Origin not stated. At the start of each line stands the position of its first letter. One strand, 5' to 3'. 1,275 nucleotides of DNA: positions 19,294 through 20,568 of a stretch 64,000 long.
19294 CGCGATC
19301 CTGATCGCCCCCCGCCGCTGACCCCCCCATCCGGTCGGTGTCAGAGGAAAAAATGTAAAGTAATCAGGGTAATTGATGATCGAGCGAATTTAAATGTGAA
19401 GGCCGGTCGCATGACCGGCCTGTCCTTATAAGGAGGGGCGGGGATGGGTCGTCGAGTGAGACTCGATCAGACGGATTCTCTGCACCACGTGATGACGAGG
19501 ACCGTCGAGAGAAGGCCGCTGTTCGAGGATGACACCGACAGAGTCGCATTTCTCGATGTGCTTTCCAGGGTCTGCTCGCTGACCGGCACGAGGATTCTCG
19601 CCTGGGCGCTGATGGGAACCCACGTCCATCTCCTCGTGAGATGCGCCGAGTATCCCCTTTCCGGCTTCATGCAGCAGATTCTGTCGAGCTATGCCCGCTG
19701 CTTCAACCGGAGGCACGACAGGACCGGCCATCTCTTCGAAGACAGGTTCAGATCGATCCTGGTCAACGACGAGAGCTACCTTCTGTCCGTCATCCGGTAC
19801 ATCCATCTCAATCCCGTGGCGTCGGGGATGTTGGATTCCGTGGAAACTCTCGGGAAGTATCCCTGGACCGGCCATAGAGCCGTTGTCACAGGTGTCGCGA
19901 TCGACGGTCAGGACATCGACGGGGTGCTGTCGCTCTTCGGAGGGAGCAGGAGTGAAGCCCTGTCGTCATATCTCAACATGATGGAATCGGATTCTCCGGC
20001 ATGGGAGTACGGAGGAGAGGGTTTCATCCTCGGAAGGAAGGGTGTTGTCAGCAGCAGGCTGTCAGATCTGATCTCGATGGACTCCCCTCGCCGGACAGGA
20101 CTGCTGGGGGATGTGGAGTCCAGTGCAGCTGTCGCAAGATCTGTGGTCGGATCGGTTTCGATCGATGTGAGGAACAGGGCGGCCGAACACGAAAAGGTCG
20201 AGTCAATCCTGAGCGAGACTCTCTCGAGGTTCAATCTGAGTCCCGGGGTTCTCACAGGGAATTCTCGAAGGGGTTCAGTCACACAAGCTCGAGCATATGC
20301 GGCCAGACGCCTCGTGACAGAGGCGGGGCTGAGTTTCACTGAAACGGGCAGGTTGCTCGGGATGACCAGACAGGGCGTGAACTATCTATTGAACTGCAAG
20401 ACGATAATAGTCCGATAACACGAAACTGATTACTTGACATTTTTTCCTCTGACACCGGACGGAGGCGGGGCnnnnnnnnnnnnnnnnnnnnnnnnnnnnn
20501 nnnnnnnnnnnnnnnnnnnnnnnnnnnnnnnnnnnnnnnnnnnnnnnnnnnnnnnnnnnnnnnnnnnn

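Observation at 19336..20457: AT-rich 1.1-kb IS-like island with 32-bp terminal inverted repeats and an IS200-like HuH transposase fused to a DnaA-type HTH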

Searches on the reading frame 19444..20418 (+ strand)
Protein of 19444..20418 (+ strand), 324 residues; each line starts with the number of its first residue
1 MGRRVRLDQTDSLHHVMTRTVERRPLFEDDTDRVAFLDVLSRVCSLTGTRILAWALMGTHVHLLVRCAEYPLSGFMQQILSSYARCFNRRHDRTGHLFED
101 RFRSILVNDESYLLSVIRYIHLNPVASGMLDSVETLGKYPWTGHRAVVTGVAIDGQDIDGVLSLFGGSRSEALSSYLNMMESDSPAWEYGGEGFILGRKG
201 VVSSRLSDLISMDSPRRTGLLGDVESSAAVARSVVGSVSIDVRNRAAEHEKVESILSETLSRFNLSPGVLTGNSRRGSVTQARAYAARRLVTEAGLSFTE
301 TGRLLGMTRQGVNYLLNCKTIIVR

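Call 4: search_protein_families(library=pfam, proteins=[window:19444-20418:+], max_evalue=1)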
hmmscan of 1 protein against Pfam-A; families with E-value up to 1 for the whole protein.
window:19444-20418:+ (324 aa): 4 families
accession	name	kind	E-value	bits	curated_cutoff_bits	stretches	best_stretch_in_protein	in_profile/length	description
PF01797.21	Y1_Tnp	-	6.3e-14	52.6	23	1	14-121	7-119/121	Transposase IS200 like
PF06174.16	DUF987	-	0.00039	20.8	25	1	137-176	27-64/65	Protein of unknown function (DUF987)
PF08299.17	Bac_DnaA_C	-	0.024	15.1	31.5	1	252-306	1-55/69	Bacterial dnaA protein helix-turn-helix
PF13560.12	HTH_31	-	0.054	14.2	27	1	288-317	7-36/64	Helix-turn-helix domain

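Call 5: search_protein_families(library=ncbifam, proteins=[window:19444-20418:+], max_evalue=1)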
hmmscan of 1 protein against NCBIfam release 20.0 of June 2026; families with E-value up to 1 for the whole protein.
window:19444-20418:+ (324 aa): 2 families
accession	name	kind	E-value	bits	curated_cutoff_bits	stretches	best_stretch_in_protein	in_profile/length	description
NF047646.1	REP_Tyr_transpos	equivalog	1.3e-18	67.3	80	1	5-141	3-145/146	REP-associated tyrosine transposase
NF033573.1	transpos_IS200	equivalog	6.1e-05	23.3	55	1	15-94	14-93/126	IS200/IS605 family transposase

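Call 8: find_homologous_proteins(query=window:19444-20418:+)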
Query window:19444-20418:+ (324 aa): 148 proteins with E <= 0.001 among 5885 candidates; the best 120 are listed.
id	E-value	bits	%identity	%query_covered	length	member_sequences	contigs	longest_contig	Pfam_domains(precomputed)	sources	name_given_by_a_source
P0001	1.9e-201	686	96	100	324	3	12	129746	PF01797.22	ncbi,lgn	-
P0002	4.6e-186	635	89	100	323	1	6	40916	PF01797.22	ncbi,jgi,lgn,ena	-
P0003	4.7e-185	632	89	100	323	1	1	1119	PF01797.22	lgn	-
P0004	3.8e-180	616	86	100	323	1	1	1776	PF01797.22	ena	-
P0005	1.0e-179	615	89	95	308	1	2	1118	PF01797.22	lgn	-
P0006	3.1e-176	603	84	100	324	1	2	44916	PF01797.22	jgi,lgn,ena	-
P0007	5.2e-168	576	80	100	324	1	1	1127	PF01797.22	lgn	-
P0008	2.9e-128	446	63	98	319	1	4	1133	PF01797.22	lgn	-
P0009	3.2e-126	439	62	98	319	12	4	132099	PF01797.22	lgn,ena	-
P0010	2.2e-51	193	38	96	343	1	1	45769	PF01797.22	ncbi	-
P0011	4.5e-51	192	38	99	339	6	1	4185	PF01797.22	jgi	jgi:REP element-mobilizing transposase RayT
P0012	6.7e-50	188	36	96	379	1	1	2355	PF13542.13,PF01797.22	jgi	jgi:putative transposase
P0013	7.8e-50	188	37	96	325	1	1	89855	PF01797.22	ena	-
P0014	4.0e-49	186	37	97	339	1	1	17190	PF13518.13,PF01797.22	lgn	-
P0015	4.4e-48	182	35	96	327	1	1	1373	PF01797.22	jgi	jgi:putative transposase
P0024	1.1e-44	171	34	96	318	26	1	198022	PF01797.22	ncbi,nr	ncbi:MAG TPA: transposase [Candidatus Fermentibacter daniensis]|nr:transposase [Candidatus Fermentib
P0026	3.4e-43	166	33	97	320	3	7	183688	PF08299.18,PF01797.22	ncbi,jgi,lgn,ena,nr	ncbi:hypothetical protein D3OALGB2SA_4938 [Olavius algarvensis associated proteobacterium Delta 3]|n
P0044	7.6e-32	129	31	94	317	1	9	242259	PF08299.18,PF01797.22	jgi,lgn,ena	-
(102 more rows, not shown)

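Call 14: find_encoding_contigs(protein=P0009, flank=10000, max_places=3)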
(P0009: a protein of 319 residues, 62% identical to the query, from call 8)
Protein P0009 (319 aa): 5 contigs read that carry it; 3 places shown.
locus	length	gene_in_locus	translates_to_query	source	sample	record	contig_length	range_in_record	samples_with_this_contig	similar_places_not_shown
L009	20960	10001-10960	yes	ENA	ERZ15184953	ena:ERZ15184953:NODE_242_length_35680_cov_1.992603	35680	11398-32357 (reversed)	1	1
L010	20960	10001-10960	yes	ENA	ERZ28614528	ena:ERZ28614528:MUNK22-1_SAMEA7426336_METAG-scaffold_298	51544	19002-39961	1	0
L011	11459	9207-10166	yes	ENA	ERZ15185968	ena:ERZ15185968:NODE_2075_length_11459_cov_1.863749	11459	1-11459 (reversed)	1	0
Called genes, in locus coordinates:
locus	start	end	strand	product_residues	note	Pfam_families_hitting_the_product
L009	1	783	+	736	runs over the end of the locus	PF08126:Propeptide_C25, PF01364:Peptidase_C25, PF03785:Peptidase_C25_C (faint), PF18962:Por_Secre_tail (faint)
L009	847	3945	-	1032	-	PF00580:UvrD-helicase, PF13245:AAA_19, PF13361:UvrD_C, PF13538:UvrD_C_2 (faint)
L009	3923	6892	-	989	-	PF12705:PDDEXK_1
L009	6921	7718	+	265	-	-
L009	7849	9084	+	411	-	PF06245:DUF1015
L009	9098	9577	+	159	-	-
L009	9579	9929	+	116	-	-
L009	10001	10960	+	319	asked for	PF01797:Y1_Tnp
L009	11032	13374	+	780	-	PF01343:Peptidase_S49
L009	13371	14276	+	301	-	PF01636:APH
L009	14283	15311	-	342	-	-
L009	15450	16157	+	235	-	PF00535:Glycos_transf_2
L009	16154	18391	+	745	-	PF07494:Reg_prop (faint)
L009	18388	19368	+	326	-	PF02388:FemAB (faint), PF13480:Acetyltransf_6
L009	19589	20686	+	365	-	-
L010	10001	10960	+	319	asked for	PF01797:Y1_Tnp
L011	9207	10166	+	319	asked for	PF01797:Y1_Tnp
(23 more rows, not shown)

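Call 15: find_encoding_contigs(protein=P0006, flank=10000, max_places=2)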
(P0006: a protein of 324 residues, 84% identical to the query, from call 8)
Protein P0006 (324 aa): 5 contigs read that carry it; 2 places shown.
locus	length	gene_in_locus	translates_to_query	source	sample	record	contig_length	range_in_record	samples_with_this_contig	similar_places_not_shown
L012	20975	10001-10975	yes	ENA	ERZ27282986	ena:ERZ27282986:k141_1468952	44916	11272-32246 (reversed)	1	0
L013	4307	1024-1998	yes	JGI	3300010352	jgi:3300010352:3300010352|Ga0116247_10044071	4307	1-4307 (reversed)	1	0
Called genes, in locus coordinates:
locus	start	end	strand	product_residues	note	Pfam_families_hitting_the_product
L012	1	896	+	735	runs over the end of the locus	PF08126:Propeptide_C25, PF01364:Peptidase_C25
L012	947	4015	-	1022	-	PF00580:UvrD-helicase, PF13245:AAA_19, PF13538:UvrD_C_2 (faint), PF00580:UvrD-helicase, PF13361:UvrD_C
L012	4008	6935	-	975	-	PF12705:PDDEXK_1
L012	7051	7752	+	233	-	-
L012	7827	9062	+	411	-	PF06245:DUF1015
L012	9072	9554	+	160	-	-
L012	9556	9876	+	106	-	-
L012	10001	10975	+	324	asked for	PF01797:Y1_Tnp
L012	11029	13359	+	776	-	PF01343:Peptidase_S49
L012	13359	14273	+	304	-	PF01636:APH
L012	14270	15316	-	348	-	-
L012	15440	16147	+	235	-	PF00535:Glycos_transf_2, PF13641:Glyco_tranf_2_3 (weak)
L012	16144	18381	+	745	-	PF07494:Reg_prop (faint)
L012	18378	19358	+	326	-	PF13480:Acetyltransf_6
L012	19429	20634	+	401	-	-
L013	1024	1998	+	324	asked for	PF01797:Y1_Tnp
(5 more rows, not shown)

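Call 16: find_encoding_contigs(protein=P0002, flank=10000, max_places=2)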
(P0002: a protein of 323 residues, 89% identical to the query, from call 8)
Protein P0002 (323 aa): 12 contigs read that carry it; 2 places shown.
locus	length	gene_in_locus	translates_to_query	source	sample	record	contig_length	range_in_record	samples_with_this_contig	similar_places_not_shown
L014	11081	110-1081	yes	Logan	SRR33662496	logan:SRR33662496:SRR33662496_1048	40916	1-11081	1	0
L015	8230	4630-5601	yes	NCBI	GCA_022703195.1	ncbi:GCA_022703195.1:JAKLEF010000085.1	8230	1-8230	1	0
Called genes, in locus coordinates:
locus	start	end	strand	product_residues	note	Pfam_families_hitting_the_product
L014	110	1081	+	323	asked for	PF01797:Y1_Tnp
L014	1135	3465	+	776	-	PF01343:Peptidase_S49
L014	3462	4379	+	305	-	PF01636:APH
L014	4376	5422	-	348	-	-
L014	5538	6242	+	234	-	PF00535:Glycos_transf_2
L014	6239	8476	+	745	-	PF07494:Reg_prop (faint)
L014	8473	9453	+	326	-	PF13480:Acetyltransf_6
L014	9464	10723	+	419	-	-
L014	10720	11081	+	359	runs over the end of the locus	-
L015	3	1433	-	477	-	?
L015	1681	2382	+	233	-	-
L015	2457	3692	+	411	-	PF06245:DUF1015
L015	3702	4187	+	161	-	-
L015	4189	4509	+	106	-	-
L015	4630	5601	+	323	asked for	PF01797:Y1_Tnp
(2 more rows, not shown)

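Call 36: list_cluster_members(proteins=[P0001, P0002, P0010, P0024])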
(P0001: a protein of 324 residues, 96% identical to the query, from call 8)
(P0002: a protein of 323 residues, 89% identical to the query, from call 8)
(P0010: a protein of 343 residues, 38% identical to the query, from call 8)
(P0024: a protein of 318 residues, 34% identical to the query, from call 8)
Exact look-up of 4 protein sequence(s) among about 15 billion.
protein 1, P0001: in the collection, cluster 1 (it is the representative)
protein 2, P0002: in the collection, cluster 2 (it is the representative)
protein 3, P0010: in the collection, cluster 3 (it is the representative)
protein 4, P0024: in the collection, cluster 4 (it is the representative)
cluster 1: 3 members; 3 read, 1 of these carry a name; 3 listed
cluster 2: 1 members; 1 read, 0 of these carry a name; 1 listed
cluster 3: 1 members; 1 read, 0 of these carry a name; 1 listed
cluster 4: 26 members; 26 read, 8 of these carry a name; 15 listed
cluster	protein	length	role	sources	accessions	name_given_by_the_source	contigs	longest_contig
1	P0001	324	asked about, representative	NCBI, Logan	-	-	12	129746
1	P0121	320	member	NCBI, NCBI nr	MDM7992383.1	MAG: transposase [Candidatus Fermentibacter sp.] | transposase [Candidatus Fermentibacter sp.]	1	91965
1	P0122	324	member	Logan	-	-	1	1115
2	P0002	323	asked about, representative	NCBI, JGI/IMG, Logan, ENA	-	-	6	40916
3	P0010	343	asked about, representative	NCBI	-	-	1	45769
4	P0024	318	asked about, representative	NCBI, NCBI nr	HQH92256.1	MAG TPA: transposase [Candidatus Fermentibacter daniensis] | transposase [Candidatus Fermentibacter daniensis]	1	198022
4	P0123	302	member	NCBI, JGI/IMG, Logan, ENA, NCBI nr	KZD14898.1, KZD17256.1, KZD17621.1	MAG: hypothetical protein AO396_02940 [Candidatus Fermentibacter daniensis] | MAG: hypothetical protein AO395_07295 [Candidatus Fermentibacter daniensis]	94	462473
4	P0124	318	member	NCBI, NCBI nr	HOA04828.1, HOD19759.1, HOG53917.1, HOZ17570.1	MAG TPA: transposase [Candidatus Fermentibacter daniensis] | transposase [Candidatus Fermentibacter sp.]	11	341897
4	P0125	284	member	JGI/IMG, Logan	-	REP element-mobilizing transposase RayT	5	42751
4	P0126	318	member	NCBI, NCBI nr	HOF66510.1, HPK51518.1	MAG TPA: transposase [Candidatus Fermentibacter daniensis] | transposase [Candidatus Fermentibacter daniensis]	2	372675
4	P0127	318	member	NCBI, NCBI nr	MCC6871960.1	MAG: transposase [Candidatus Fermentibacter sp.] | transposase [Candidatus Fermentibacter sp.]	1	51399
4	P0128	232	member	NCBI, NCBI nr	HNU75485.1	MAG TPA: hypothetical protein PKM95_11600, partial [Deltaproteobacteria bacterium] | hypothetical protein [Deltaproteobacteria bacterium]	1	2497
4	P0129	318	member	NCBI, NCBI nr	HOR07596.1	MAG TPA: transposase [Candidatus Fermentibacter daniensis] | transposase [Candidatus Fermentibacter daniensis]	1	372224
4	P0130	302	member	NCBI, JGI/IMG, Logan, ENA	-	-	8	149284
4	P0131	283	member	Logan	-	-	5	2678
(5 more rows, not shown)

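Call 44: find_encoding_contigs(protein=P0024, flank=3000, max_places=2)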
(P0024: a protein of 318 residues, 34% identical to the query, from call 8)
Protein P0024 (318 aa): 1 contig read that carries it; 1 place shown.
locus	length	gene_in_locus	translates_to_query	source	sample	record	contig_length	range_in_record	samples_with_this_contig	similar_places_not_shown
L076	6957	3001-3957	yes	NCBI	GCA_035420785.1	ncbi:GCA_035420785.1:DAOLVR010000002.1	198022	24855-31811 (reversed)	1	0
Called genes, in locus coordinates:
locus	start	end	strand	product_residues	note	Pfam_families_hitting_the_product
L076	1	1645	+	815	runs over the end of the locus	PF13860:FlgD_ig, PF18962:Por_Secre_tail (faint)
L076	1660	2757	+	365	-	-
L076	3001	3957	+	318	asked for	PF01797:Y1_Tnp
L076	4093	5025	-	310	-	PF26550:Tricorn_2nd (weak), PF07676:PD40 (weak), PF26549:Tricorn_N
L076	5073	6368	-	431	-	PF00275:EPSP_synthase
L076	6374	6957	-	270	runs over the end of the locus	PF00929:RNase_T, PF16473:Rv2179c-like (faint), PF20600:ExoX-like_C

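Call 45: find_encoding_contigs(protein=P0010, flank=3000, max_places=2)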
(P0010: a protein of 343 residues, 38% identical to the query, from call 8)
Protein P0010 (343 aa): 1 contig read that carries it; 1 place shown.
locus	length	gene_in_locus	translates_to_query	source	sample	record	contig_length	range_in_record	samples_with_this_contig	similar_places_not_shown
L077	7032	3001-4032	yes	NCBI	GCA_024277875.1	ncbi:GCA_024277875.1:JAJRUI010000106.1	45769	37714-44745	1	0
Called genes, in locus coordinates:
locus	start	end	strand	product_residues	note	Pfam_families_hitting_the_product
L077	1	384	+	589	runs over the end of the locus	PF13604:AAA_30 (faint), PF13177:DNA_pol3_delta2, PF00004:AAA, PF22608:DNAX_ATPase_lid, PF12169:DNA_pol3_gamma3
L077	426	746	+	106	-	PF02575:YbaB_DNA_bd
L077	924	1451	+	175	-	PF02572:CobA_CobO_BtuR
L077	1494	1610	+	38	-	-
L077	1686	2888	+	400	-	PF00072:Response_reg, PF00512:HisKA, PF02518:HATPase_c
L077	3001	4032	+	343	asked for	PF01797:Y1_Tnp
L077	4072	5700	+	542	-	PF01564:Spermine_synth (weak)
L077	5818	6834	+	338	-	PF13624:SurA_N_3, PF13145:Rotamase_2, PF13616:Rotamase_3, PF00639:Rotamase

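Call 46: find_encoding_contigs(protein=P0026, flank=3000, max_places=2)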
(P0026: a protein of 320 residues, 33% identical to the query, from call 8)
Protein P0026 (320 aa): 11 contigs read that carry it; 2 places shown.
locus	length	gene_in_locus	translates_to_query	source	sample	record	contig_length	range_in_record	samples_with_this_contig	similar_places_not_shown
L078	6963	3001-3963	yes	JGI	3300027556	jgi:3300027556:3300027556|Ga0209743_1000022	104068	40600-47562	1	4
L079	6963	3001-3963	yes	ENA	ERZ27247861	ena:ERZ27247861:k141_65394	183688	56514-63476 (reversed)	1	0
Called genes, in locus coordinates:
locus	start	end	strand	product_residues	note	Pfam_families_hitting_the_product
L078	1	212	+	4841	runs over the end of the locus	PF13385:Laminin_G_3, PF18911:PKD_4, PF13385:Laminin_G_3, PF17803:Cadherin_4, PF17892:Cadherin_5, PF17963:Big_9, PF17803:Cadherin_4, PF17963:Big_9, +19 more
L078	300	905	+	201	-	-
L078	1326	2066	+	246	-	PF21090:P-loop_SecA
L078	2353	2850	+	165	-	PF10061:DUF2299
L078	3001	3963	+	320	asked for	PF01797:Y1_Tnp, PF08299:Bac_DnaA_C (weak)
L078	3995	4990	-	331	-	PF12625:Arabinose_bd, PF12833:HTH_18, PF00165:HTH_AraC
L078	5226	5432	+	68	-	-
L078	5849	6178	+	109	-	-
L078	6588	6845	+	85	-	PF01541:GIY-YIG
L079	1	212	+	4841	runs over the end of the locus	PF13385:Laminin_G_3, PF18911:PKD_4, PF13385:Laminin_G_3, PF17803:Cadherin_4, PF17892:Cadherin_5, PF17963:Big_9, PF17803:Cadherin_4, PF17963:Big_9, +19 more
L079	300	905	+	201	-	-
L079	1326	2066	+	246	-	PF21090:P-loop_SecA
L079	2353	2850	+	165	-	PF10061:DUF2299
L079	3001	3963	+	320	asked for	PF01797:Y1_Tnp, PF08299:Bac_DnaA_C (weak)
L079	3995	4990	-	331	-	PF12625:Arabinose_bd, PF12833:HTH_18, PF00165:HTH_AraC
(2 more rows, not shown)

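Call 47: find_encoding_contigs(protein=P0044, flank=3000, max_places=2)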
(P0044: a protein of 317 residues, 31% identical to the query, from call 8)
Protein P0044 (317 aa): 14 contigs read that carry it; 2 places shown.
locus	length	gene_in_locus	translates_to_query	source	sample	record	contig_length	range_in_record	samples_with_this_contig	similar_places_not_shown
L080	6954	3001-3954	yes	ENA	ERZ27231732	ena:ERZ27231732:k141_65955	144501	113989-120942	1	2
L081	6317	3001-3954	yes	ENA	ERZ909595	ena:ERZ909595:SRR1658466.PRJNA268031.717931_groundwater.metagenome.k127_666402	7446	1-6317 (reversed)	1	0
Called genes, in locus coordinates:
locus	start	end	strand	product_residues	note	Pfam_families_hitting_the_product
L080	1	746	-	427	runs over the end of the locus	PF25145:NfeD1b_N, PF24961:NfeD_membrane, PF01957:NfeD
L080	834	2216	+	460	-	PF00072:Response_reg, PF00158:Sigma54_activat, PF14532:Sigma54_activ_2, PF25601:AAA_lid_14, PF02954:HTH_8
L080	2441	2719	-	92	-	-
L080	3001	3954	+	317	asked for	PF01797:Y1_Tnp, PF08299:Bac_DnaA_C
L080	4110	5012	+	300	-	-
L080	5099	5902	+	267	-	PF13676:TIR_2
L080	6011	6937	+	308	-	-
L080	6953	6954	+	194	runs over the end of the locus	-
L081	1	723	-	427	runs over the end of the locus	PF25145:NfeD1b_N, PF24961:NfeD_membrane, PF01957:NfeD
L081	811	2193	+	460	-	PF00072:Response_reg, PF00158:Sigma54_activat, PF14532:Sigma54_activ_2, PF25601:AAA_lid_14, PF02954:HTH_8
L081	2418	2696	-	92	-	-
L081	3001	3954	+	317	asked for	PF01797:Y1_Tnp, PF08299:Bac_DnaA_C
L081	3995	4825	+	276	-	-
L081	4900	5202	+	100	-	-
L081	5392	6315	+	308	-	?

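Call 53: search_solved_structures(query=A1, max_evalue=1)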
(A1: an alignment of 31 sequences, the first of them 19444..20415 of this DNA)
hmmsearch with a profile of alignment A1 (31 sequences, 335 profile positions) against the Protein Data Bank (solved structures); distinct sequences matched with E-value up to 1: 13.
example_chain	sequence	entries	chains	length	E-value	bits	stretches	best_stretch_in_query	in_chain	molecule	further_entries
2hcb_A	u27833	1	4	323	1.9e-07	34.2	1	237-328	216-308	Chromosomal replication initiator protein dnaA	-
1l8q_A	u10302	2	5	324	2e-07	34.1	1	237-328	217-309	Chromosomal replication initiator protein dnaA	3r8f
1j1v_A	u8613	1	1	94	2.4e-06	30.5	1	249-329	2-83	Chromosomal replication initiator protein dnaA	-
3pvp_A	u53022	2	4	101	2.8e-06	30.3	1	252-326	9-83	Chromosomal replication initiator protein dnaA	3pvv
2z4r_A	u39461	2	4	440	5.5e-05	26.1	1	242-323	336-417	Chromosomal replication initiator protein dnaA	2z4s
8btg_A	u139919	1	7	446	0.0045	19.8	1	242-331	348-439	Chromosomal replication initiator protein DnaA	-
5jlu_A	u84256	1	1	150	0.19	14.4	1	247-320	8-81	Adhesin competence repressor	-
3tgn_A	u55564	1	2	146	0.22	14.2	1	248-322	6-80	Adc operon repressor AdcR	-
2ec2_A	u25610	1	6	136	0.27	13.9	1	37-67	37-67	136aa long hypothetical transposase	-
1s3j_A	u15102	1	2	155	0.34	13.6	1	265-323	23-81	YusO protein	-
4er8_A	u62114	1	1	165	0.35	13.5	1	38-143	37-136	TnpArep for protein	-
2f4f_A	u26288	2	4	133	0.51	13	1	38-67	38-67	Transposase, putative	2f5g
1vz0_A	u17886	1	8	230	0.58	12.8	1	254-318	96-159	Chromosome-partitioning protein Spo0J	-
